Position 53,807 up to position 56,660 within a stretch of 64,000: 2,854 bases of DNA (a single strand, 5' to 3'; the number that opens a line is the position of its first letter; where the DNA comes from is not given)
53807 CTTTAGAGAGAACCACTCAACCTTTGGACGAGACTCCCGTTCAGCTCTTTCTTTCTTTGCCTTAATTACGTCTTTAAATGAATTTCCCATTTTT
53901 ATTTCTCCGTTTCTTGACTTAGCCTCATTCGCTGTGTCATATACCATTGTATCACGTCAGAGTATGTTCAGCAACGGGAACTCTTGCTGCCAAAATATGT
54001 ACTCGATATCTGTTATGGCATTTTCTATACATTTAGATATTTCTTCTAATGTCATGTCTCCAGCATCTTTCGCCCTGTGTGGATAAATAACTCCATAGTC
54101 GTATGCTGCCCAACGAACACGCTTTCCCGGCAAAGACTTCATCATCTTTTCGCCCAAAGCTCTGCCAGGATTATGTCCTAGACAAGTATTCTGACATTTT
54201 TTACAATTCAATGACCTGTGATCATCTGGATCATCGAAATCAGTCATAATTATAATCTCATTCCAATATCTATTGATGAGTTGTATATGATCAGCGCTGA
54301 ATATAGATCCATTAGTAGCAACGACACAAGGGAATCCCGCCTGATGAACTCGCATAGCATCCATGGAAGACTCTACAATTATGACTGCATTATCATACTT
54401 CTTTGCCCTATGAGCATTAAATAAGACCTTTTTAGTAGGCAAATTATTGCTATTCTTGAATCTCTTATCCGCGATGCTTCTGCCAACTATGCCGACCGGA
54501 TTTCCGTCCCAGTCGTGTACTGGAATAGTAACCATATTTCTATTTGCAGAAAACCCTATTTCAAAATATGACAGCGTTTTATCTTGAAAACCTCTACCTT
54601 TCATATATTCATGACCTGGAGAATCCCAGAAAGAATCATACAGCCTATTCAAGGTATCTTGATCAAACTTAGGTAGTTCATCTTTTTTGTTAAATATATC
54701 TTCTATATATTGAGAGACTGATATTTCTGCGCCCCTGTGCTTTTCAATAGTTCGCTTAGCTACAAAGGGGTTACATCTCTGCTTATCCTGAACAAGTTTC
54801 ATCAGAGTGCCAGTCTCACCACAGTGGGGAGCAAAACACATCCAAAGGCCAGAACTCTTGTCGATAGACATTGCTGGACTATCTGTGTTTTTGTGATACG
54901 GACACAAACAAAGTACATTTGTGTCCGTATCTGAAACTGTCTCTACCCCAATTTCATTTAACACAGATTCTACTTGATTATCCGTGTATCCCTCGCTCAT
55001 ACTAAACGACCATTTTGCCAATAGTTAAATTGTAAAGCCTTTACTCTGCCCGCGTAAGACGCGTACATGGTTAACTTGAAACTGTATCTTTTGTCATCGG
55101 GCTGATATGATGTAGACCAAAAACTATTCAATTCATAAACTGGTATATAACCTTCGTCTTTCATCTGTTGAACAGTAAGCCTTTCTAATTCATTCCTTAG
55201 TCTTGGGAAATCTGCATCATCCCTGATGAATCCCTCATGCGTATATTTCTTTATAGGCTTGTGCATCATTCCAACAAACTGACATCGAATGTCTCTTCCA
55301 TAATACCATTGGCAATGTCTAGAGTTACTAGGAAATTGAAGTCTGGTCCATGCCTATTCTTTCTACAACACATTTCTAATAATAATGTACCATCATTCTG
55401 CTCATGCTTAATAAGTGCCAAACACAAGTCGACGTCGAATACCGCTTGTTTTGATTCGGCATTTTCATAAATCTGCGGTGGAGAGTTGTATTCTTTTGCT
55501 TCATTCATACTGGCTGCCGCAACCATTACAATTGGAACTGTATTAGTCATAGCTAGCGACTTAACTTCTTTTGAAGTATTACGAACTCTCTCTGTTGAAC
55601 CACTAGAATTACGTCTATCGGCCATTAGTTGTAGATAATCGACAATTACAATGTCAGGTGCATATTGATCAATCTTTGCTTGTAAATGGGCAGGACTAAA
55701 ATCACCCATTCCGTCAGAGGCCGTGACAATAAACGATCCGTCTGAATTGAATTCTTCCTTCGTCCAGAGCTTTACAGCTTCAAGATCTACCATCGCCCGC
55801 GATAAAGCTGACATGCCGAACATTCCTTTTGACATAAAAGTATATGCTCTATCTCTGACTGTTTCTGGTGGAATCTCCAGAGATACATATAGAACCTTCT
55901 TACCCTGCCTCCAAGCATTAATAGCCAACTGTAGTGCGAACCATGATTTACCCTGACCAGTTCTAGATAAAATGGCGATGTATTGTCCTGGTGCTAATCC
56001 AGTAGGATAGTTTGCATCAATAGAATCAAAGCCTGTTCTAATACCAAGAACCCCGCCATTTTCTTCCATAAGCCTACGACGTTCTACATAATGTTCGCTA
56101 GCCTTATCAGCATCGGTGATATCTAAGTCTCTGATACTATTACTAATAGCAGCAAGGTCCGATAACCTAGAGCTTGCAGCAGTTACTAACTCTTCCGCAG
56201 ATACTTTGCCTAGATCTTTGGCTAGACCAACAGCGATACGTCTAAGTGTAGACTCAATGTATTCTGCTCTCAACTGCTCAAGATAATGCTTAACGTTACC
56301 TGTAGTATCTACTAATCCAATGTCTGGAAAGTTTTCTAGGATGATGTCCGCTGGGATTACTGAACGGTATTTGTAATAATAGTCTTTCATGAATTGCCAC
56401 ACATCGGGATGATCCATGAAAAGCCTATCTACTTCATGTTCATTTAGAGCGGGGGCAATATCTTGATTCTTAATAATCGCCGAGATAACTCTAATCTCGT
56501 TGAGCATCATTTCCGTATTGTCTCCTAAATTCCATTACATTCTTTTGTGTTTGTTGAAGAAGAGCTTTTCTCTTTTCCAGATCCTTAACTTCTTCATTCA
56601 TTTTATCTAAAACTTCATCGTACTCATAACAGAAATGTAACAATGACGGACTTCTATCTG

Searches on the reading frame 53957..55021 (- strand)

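Call 19: search_protein_families(library=pfam, max_evalue=0.001, proteins=[window:53957-55021:-])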
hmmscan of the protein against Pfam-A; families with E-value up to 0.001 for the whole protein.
window:53957-55021:- (354 aa): 5 families
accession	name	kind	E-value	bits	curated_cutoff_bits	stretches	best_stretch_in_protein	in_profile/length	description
PF13662.12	Toprim_4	-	8.2e-10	39.2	25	1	212-264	2-61/85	Toprim domain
PF01751.28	Toprim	-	3.2e-09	37.3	23.1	1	213-263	2-66/96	Toprim domain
PF13155.12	Toprim_2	-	5.3e-09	36.8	22.1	1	214-264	1-53/88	Toprim-like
PF01807.25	Zn_ribbon_DnaG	-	1.5e-05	25.2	24.9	1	32-92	28-85/98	CHC2 zinc finger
PF08275.17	DNAG_N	-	2.1e-05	25.1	26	0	136-161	14-39/128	DNA primase catalytic core, N-terminal domain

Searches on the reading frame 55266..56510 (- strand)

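Call 19: search_protein_families(library=pfam, max_evalue=0.001, proteins=[window:55266-56510:-])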
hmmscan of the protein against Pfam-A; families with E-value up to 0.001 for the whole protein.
window:55266-56510:- (414 aa): 4 families
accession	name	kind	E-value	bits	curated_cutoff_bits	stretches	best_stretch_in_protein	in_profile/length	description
PF03796.21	DnaB_C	-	4.4e-23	82.4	27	1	156-389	1-238/255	DnaB-like helicase C terminal domain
PF06745.19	ATPase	-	2.1e-08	34.3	26.6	1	158-323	2-158/231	KaiC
PF13481.12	AAA_25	-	2e-07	31.3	27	1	171-320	28-177/195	AAA domain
PF01695.23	IstB_IS21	-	0.00068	19.6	24.1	0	176-211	93-128/238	IstB-like ATP binding protein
